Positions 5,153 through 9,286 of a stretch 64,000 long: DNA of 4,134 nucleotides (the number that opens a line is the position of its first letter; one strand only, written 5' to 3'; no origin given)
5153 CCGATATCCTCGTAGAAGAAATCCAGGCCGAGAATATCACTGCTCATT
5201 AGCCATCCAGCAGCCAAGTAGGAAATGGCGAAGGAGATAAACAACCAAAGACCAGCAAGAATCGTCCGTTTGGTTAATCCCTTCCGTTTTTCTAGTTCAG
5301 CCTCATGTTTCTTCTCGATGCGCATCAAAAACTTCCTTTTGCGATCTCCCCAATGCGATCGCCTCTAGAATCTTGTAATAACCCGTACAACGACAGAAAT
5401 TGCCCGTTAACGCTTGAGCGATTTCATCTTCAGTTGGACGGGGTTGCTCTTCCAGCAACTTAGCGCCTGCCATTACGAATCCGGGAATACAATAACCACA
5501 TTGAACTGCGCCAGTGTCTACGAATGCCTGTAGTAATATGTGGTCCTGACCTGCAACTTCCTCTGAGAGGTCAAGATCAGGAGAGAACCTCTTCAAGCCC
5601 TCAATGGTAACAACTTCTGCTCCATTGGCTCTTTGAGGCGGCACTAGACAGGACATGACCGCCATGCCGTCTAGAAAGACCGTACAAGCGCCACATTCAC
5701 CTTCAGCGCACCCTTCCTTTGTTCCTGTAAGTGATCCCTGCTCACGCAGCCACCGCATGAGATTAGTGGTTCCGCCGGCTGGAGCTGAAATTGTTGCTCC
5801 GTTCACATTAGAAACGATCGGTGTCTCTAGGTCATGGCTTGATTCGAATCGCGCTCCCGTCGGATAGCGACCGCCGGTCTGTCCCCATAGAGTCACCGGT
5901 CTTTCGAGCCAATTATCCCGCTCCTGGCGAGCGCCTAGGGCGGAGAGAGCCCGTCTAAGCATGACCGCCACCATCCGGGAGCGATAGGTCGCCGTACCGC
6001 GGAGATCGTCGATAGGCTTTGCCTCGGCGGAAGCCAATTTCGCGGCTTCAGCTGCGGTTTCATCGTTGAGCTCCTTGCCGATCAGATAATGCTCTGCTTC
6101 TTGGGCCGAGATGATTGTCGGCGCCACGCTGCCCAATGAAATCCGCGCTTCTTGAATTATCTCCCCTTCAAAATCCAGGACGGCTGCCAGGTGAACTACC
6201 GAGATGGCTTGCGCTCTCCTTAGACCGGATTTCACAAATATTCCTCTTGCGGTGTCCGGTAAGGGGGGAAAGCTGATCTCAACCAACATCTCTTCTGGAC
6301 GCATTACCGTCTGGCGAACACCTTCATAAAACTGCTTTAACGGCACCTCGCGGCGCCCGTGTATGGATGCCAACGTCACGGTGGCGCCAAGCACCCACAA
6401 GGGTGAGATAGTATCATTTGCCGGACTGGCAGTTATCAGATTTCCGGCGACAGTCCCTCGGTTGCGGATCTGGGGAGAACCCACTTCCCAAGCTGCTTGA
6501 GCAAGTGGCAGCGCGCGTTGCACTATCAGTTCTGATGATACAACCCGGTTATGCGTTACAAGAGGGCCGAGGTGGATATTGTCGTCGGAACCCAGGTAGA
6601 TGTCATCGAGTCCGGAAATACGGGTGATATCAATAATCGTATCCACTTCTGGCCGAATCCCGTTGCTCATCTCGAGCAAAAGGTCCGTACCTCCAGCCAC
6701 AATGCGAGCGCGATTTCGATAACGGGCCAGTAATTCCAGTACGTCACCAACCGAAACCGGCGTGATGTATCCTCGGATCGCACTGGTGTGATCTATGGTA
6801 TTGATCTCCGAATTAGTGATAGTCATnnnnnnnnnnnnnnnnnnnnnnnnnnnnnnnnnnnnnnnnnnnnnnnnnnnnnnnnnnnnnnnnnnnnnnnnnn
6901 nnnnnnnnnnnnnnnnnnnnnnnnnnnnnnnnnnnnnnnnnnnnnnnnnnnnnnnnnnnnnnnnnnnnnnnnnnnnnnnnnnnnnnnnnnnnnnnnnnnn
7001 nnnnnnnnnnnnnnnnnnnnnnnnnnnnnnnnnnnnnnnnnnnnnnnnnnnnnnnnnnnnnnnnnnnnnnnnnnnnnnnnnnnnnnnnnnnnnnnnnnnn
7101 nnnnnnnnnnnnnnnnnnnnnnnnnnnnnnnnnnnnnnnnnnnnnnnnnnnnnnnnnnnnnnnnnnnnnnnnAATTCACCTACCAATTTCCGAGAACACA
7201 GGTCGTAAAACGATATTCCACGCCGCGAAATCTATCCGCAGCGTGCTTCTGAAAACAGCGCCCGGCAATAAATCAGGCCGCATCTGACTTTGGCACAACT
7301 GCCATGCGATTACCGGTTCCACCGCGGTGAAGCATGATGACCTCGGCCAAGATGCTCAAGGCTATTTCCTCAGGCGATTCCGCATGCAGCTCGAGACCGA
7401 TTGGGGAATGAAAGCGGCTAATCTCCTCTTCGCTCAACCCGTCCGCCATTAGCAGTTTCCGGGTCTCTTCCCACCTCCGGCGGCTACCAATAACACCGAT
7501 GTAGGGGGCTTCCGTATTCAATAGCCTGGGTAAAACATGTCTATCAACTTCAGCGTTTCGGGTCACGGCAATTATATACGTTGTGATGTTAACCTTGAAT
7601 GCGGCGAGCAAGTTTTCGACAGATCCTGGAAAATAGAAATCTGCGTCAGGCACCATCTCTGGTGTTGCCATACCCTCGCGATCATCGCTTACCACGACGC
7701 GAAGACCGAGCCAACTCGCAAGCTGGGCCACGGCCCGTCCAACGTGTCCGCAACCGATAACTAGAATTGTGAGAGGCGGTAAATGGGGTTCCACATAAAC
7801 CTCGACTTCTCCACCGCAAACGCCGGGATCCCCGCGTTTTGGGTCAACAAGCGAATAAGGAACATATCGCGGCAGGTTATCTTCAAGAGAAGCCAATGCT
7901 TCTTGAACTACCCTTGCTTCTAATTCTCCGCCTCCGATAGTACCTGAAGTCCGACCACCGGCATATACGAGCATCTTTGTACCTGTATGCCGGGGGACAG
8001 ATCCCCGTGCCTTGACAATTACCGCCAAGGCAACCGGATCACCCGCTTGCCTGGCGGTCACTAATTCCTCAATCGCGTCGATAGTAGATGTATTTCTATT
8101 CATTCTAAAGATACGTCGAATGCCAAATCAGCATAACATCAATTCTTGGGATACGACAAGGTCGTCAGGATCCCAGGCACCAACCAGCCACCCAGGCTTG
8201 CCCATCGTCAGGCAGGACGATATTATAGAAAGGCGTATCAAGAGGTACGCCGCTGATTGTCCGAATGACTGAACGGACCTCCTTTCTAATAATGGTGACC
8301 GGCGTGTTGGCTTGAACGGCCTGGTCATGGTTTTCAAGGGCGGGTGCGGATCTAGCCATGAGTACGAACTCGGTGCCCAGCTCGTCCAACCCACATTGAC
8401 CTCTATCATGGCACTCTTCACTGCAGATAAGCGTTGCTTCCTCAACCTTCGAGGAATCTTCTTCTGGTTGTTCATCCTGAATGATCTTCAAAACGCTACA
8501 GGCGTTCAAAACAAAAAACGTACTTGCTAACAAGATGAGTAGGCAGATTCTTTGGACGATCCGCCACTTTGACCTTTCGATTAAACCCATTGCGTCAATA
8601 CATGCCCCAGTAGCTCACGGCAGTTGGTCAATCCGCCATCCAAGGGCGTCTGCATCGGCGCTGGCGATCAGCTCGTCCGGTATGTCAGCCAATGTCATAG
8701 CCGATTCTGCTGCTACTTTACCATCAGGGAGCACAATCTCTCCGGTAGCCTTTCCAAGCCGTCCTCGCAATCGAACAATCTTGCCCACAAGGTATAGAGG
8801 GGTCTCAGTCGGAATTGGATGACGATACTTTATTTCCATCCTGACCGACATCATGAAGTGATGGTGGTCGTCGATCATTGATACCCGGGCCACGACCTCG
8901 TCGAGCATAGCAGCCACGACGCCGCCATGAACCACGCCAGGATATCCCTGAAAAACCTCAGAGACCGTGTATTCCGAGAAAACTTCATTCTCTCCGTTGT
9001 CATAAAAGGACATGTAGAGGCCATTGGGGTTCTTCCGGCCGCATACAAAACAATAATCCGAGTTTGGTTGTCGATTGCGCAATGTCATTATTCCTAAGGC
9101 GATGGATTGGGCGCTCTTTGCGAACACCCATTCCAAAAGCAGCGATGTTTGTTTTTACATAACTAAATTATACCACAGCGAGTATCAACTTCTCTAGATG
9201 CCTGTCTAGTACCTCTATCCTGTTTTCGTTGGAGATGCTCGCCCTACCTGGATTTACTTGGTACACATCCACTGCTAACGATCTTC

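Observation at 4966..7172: Duplicated small two-TM proteins interleaved with and translationally coupled to the Mo-hydroxylase subunits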

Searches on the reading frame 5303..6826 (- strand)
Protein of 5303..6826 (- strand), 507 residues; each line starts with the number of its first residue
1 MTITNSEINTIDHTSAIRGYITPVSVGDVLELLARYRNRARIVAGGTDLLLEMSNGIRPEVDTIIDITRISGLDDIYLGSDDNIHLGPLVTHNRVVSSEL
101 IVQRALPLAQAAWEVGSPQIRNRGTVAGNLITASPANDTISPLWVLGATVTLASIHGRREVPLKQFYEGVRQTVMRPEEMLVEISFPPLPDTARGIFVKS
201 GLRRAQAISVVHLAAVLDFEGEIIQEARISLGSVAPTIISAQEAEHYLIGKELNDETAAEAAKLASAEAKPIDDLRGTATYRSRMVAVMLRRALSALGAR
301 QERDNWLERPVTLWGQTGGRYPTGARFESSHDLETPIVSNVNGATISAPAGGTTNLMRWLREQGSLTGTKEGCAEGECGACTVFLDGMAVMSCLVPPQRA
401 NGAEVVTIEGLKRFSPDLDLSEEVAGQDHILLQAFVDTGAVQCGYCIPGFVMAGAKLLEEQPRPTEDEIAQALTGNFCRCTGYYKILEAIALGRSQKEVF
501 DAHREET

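Call 6: search_protein_families(library=pfam, proteins=[window:5303-6826:-], max_evalue=0.1)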
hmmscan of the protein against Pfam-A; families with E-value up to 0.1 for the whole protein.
window:5303-6826:- (507 aa): 5 families
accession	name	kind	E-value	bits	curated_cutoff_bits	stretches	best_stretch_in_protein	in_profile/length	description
PF00941.27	FAD_binding_5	-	1.5e-43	149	27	1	20-187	5-168/170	FAD binding domain in molybdopterin dehydrogenase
PF03450.22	CO_deh_flav_C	-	2.5e-26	92.2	25.5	1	202-295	7-100/102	CO dehydrogenase flavoprotein C-terminal domain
PF01799.25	Fer2_2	-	5.5e-26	90.9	30.3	1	423-490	4-74/75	[2Fe-2S] binding domain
PF13085.11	Fer2_3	-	7.2e-05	23.2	27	1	371-420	50-98/107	2Fe-2S iron-sulfur cluster binding domain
PF00111.32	Fer2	-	0.0001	22.6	21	1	340-392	2-54/77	2Fe-2S iron-sulfur cluster binding domain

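Call 7: search_protein_families(library=ncbifam, proteins=[window:5303-6826:-], max_evalue=0.1)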
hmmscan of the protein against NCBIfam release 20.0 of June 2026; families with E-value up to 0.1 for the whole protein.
window:5303-6826:- (507 aa): 21 families
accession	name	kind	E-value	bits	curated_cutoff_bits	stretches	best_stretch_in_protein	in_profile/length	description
TIGR02963.1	xanthine_xdhA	equivalog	1.4e-87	294.3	467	2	16-293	191-464/468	xanthine dehydrogenase small subunit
NF043083.1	XdhB_XDHase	equivalog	1.1e-55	188.9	310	1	17-297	4-283/289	xanthine dehydrogenase subunit XdhB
NF007427.0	PRK09971.1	equivalog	4.9e-50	170.4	287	1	17-297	4-283/292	xanthine dehydrogenase FAD-binding subunit XdhB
NF041019.1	glyceraldDH_beta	equivalog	1.2e-49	169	350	1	19-295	7-278/280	glyceraldehyde dehydrogenase subunit beta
TIGR03311.1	Se_dep_XDH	equivalog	3.5e-43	147.8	830.45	1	353-493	15-143/848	selenium-dependent xanthine dehydrogenase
NF043084.2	XdhC_XDHase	equivalog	3e-41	140.4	217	1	338-490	4-146/151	xanthine dehydrogenase subunit XdhC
NF041020.1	glyceraldDH_gamma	equivalog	4.1e-38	130.6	290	1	337-492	13-157/164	glyceraldehyde dehydrogenase subunit gamma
TIGR03198.1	pucE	equivalog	3e-37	127.4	254.3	1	339-490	6-145/151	xanthine dehydrogenase subunit E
NF007387.0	PRK09908.1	equivalog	5.6e-37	126.6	212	1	337-492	9-154/159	xanthine dehydrogenase iron sulfur-binding subunit XdhC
TIGR03193.1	4hydroxCoAred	equivalog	1.2e-36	125.9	257.8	1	340-490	5-144/148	4-hydroxybenzoyl-CoA reductase subunit gamma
TIGR02969.1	mam_aldehyde_ox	subfamily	2.3e-36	124.7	1912.3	2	352-490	19-157/1330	aldehyde oxidase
NF045668.1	pterin_aldehy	equivalog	5.9e-34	117.3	1100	1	340-490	6-148/905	molybdopterin-dependent aldehyde oxidoreductase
TIGR03195.1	4hydrxCoA_B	equivalog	1.9e-27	96.3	404.55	2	22-131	9-115/321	4-hydroxybenzoyl-CoA reductase subunit beta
NF008514.0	PRK11433.1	equivalog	1.2e-26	93.6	322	1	335-491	51-211/218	aldehyde dehydrogenase iron-sulfur subunit PaoA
TIGR03199.1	pucC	equivalog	9.2e-22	77.6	306.05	1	26-287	4-259/264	xanthine dehydrogenase subunit C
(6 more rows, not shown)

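Call 76: search_solved_structures(query=window:5303-6826:-, max_evalue=1e-20)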
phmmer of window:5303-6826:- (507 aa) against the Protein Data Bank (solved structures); distinct sequences matched with E-value up to 1e-20: 46.
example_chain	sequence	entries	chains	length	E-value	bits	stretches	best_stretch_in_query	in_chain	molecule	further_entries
2w3r_A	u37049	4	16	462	1.3e-45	159.4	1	352-491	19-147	XANTHINE DEHYDROGENASE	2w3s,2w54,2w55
1jro_A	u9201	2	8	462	9.3e-44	153.2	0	14-295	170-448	xanthine dehydrogenase, chain A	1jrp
1ffv_C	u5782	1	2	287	3e-38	135.1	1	20-300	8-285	CUTM, FLAVOPROTEIN OF CARBON MONOXIDE DEHYDROGENASE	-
1ffu_C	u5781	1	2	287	8.7e-38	133.5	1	20-300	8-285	CUTM, FLAVOPROTEIN OF CARBON MONOXIDE DEHYDROGENASE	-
3an1_A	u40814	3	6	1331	1.3e-35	126.4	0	339-489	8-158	Xanthine dehydrogenase/oxidase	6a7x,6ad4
6adj_A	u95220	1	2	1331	1.4e-35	126.3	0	339-489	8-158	Xanthine dehydrogenase/oxidase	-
4zoh_B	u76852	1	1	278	1.9e-35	125.8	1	19-295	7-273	Putative oxidoreductase FAD-binding subunit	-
4yrw_A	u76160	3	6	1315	2.4e-35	125.5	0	339-489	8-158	Xanthine dehydrogenase/oxidase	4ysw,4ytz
6ac4_A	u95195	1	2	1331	2.4e-35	125.5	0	339-489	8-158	Xanthine dehydrogenase/oxidase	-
6abu_A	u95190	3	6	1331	2.4e-35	125.5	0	339-489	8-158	Xanthine dehydrogenase/oxidase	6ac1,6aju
1wyg_A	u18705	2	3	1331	2.4e-35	125.5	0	339-489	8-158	Xanthine dehydrogenase/oxidase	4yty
2ckj_A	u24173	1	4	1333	1.1e-34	123.3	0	339-489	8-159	XANTHINE OXIDOREDUCTASE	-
2e1q_A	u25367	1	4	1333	1.1e-34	123.3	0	339-489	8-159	Xanthine dehydrogenase/oxidase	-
28mb_A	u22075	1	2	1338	1.3e-34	123.1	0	341-490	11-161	Aldehyde oxidase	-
6q6q_A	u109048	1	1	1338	1.7e-34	122.7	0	341-490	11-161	Aldehyde oxidase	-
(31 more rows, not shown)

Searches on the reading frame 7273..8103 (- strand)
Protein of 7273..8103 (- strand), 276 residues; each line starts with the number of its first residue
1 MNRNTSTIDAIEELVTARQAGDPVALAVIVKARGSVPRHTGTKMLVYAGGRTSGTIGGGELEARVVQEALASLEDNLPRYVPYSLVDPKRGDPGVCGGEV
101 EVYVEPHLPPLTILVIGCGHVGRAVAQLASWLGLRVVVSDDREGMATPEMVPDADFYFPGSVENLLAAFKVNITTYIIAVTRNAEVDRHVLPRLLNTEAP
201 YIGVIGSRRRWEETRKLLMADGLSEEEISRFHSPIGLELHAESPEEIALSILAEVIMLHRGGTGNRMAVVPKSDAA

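Call 6: search_protein_families(library=pfam, proteins=[window:7273-8103:-], max_evalue=0.1)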
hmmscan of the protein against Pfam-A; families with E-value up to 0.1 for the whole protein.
window:7273-8103:- (276 aa): 7 families
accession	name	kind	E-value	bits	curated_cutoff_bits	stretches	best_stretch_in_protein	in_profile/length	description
PF13478.12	XdhC_C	-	4.6e-39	134.2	29.7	1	114-255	2-125/125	XdhC Rossmann domain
PF02625.21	XdhC_CoxI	-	5.8e-21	74.6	24.3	1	18-83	2-67/68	XdhC and CoxI family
PF02826.25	2-Hacid_dh_C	-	0.00023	21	25.1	1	110-143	36-69/178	D-isomer specific 2-hydroxyacid dehydrogenase, NAD binding domain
PF02737.24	3HCDH_N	-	0.026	14.9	22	1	113-145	2-34/180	3-hydroxyacyl-CoA dehydrogenase, NAD binding domain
PF01262.27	AlaDh_PNT_C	-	0.027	14.3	23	1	109-143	27-61/214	Alanine dehydrogenase/PNT, C-terminal domain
PF02254.24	TrkA_N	-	0.03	15.1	23.8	1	113-191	1-80/116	TrkA-N domain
PF22660.2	RS_preATP-grasp-like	-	0.084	13.7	27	0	112-143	3-34/98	Ribonucleotide synthetase preATP-grasp domain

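Call 7: search_protein_families(library=ncbifam, proteins=[window:7273-8103:-], max_evalue=0.1)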
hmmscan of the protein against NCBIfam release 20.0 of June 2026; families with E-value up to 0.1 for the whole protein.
window:7273-8103:- (276 aa): 18 families
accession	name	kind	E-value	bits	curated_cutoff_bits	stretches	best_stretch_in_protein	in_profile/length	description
NF045664.1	XdhC_rel_AOR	equivalog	1.5e-65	221.8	350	2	102-259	186-344/346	XdhC family aldehyde oxidoreductase maturation factor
TIGR02964.1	xanthine_xdhC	equivalog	1.3e-33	116.6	161.6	1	26-256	2-246/246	xanthine dehydrogenase accessory protein XdhC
NF005069.0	PRK06487.1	equivalog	0.00087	18.4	448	1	112-149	153-190/320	2-hydroxyacid dehydrogenase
NF003153.0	PRK04115.1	equivalog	0.015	15.4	114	1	173-245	9-81/138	hypothetical protein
NF001309.0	PRK00257.1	equivalog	0.018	14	434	1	110-141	116-147/379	4-phosphoerythronate dehydrogenase PdxB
NF053646.1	pMurD1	equivalog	0.019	13.6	610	1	113-143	3-33/465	pseudomurein biosynthesis peptide ligase pMurD1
NF041569.1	A-tRNAntase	equivalog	0.026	12.7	1440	1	146-202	20-76/880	A-adding tRNA nucleotidyltransferase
NF006124.0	PRK08268.1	subfamily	0.027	13.5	508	1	112-146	9-43/507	3-hydroxyacyl-CoA dehydrogenase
NF005387.0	PRK06932.1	equivalog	0.029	13.3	492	1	112-144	149-181/314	2-hydroxyacid dehydrogenase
NF007039.0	PRK09496.3-2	equivalog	0.031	13.1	293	1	113-186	3-78/446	Trk system potassium transporter TrkA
NF009092.0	PRK12428.1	subfamily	0.034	13.8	242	1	112-174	7-70/261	coniferyl-alcohol dehydrogenase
TIGR03570.1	NeuD_NnaD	subfamily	0.044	13.4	160.8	1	113-205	2-90/202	NeuD/PglB/VioB family sugar acetyltransferase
NF004675.0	PRK06019.1-1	equivalog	0.049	12.4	375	0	109-144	8-43/375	5-(carboxyamino)imidazole ribonucleotide synthase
NF004005.0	PRK05476.2-3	equivalog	0.052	12.3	275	1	112-140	210-238/418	adenosylhomocysteinase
TIGR01372.1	soxA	subfamily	0.075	10.8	1164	0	113-143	171-201/996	sarcosine oxidase subunit alpha family protein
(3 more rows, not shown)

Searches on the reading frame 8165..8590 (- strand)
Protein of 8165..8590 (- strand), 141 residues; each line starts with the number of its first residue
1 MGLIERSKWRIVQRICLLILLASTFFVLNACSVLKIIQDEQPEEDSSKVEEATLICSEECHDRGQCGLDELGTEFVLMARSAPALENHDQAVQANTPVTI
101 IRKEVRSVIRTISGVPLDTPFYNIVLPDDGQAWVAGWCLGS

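Call 6: search_protein_families(library=pfam, proteins=[window:8165-8590:-], max_evalue=0.1)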
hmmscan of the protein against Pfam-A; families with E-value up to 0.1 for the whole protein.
window:8165-8590:- (141 aa): 0 families

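Call 7: search_protein_families(library=ncbifam, proteins=[window:8165-8590:-], max_evalue=0.1)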
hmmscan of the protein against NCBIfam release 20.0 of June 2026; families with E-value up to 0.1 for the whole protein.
window:8165-8590:- (141 aa): 0 families

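Call 63: predict_structure(protein=window:8165-8590:-)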
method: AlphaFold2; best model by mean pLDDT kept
length: 141 residues; sequences in the alignment: 1
mean_pLDDT: 53.8   pTM: 0.29
mean pLDDT of the five models: 53.8, 50.2, 50.1, 49.5, 44.5
residues with pLDDT >= 90: 11; 70-90: 18; 50-70: 23; < 50: 89
segments of 3 or more residues with pLDDT < 50: 41-64, 78-117, 119-141
pLDDT, mean of each block of 10 residues (from residue 1): 73 93 89 66 44 42 47 49 40 44 36 42 47 43 34
secondary structure, 60 per line:
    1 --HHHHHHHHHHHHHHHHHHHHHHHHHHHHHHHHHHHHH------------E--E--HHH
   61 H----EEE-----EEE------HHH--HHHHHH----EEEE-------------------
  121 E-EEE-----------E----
elements in order: H3-39 H58-61 E66-68 E74-76 H88-93 E98-101 E123-125

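Call 73: search_protein_families(library=pfam, proteins=[window:8165-8590:-], max_evalue=0.01)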
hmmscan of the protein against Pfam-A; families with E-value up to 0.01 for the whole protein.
window:8165-8590:- (141 aa): 0 families

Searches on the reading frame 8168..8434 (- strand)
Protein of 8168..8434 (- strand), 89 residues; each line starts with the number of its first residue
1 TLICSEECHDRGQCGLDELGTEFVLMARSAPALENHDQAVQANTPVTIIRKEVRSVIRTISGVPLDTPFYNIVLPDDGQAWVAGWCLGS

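Call 58: find_related_loci(query=A4, collection=metagenome_contigs, flank=6000)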
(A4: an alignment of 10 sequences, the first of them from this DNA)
Query A4 (89 aa) in metagenome_contigs; peptide patterns used: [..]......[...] (x = any residue, [..] = any of these).
148 stretches matched a pattern; 37 encode a relative of the query (tblastn E <= 1e-3); 37 distinct loci.
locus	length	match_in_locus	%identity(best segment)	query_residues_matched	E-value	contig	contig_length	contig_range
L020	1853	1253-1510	48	2-87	6e-28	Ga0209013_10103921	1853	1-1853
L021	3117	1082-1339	51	2-88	3e-27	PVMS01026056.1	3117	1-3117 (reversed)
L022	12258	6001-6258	45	2-88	1e-20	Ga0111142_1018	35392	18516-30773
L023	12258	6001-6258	41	2-88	9e-20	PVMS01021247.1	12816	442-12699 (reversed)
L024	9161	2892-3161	42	1-89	1e-19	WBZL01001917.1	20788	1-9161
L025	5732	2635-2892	41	2-88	3e-19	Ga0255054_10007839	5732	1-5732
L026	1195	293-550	38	2-88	6e-19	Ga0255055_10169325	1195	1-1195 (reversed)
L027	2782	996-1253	41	2-88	6e-19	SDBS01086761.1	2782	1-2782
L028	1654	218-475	41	2-88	7e-19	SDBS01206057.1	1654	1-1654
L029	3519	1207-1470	41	2-88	2e-18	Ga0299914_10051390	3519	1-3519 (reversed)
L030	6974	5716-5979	39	1-87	3e-18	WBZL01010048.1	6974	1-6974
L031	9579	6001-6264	39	1-87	3e-18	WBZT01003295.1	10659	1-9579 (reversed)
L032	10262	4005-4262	40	1-87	6e-18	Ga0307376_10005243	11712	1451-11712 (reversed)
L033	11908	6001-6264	38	1-87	2e-17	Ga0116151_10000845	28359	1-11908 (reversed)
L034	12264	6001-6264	38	1-87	2e-17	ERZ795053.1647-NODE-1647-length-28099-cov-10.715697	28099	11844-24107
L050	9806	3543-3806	34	2-87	2e-12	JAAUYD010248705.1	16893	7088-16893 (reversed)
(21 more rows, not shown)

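Call 64: search_solved_structures(query=A4, max_evalue=1)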
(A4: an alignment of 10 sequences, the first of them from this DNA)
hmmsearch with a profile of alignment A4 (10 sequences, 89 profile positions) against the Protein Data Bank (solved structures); distinct sequences matched with E-value up to 1: 2.
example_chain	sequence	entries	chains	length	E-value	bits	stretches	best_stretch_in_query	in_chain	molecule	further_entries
2gu9_A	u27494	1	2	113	0.12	16.6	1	23-71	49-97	tetracenomycin polyketide synthesis protein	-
3h50_A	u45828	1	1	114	0.12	16.5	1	23-71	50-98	Tetracenomycin polyketide synthesis protein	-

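Call 73: search_protein_families(library=pfam, proteins=[L050:4206-4742:+, L050:4763-5533:-, L050:5530-6270:-, L050:1632-3251:-, L050:3372-3815:+], max_evalue=0.01)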
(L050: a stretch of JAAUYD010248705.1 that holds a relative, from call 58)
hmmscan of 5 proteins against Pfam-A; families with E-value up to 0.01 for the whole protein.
L050:4206-4742:+ (178 aa): 1 family
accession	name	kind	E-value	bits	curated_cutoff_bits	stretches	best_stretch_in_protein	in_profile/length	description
PF12867.12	DinB_2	-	0.0035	18.2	24.8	1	79-169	35-120/128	DinB superfamily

L050:4763-5533:- (256 aa): 0 families

L050:5530-6270:- (246 aa): 0 families

L050:1632-3251:- (539 aa): 14 families
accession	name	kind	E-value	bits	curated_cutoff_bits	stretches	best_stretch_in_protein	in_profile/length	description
PF07728.20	AAA_5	-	3.5e-17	63.1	22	1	294-441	3-139/139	AAA domain (dynein-related subfamily)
PF13401.12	AAA_22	-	4.2e-09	37.2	27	1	293-397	8-109/130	AAA domain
PF00004.35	AAA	-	6.5e-08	33.5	21.2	1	294-442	2-124/131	ATPase family associated with various cellular activities (AAA)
PF20720.3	nSTAND3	-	1.6e-05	25.1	27.2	1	278-324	5-51/155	Novel STAND NTPase 3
PF13481.12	AAA_25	-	1.9e-05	24.8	27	1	269-318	11-61/195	AAA domain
PF13479.12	AAA_24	-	6.3e-05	23.3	27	1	290-383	2-76/195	AAA domain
PF13191.12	AAA_16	-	0.00012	23.1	32.6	0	296-383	30-144/167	AAA ATPase domain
PF04851.21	ResIII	-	0.00034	21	22.5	1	277-315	9-48/164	Type III restriction enzyme, res subunit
PF01695.23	IstB_IS21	-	0.00041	20.4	24.1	1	287-388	89-170/238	IstB-like ATP binding protein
PF13086.12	AAA_11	-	0.0011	19.3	27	1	281-315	8-42/257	AAA domain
PF13238.12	AAA_18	-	0.004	18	29.4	0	296-381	4-81/128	AAA domain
PF24883.2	NPHP3_N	-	0.0054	17.4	24.8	0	277-318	9-50/164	Nephrocystin 3, N-terminal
PF02562.22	PhoH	-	0.0071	16.3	27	0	281-313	10-42/205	PhoH-like protein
PF05496.18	RuvB_N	-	0.009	16.2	27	0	292-313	35-56/159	Holliday junction DNA helicase RuvB P-loop domain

L050:3372-3815:+ (147 aa): 0 families

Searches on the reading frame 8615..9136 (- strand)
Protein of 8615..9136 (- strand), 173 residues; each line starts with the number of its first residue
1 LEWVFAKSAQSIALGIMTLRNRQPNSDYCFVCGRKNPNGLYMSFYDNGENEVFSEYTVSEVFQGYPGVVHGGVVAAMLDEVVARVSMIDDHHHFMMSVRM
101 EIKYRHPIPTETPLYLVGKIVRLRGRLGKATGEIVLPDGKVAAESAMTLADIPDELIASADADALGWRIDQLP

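Call 6: search_protein_families(library=pfam, proteins=[window:8615-9136:-], max_evalue=0.1)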
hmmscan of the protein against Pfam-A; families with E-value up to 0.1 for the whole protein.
window:8615-9136:- (173 aa): 2 families
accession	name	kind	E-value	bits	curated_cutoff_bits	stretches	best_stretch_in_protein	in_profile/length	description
PF03061.28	4HBT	-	6.2e-11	42.9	20.6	1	67-142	2-78/79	Thioesterase superfamily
PF13622.12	4HBT_3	-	0.021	15.5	24.3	1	67-122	9-57/83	Acyl-CoA thioesterase N-terminal domain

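Call 7: search_protein_families(library=ncbifam, proteins=[window:8615-9136:-], max_evalue=0.1)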
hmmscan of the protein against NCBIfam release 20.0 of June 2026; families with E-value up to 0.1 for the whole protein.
window:8615-9136:- (173 aa): 3 families
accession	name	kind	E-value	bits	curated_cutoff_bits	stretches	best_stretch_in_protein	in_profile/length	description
TIGR00369.1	unchar_dom_1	domain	2.2e-08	34.2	36.6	1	42-149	8-115/117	hotdog fold thioesterase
TIGR02286.1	PaaD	equivalog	0.014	15.6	118.9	1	42-144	6-106/114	hydroxyphenylacetyl-CoA thioesterase PaaI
NF008675.0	PRK11688.1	equivalog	0.038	13.8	107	1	68-101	59-92/156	thioesterase family protein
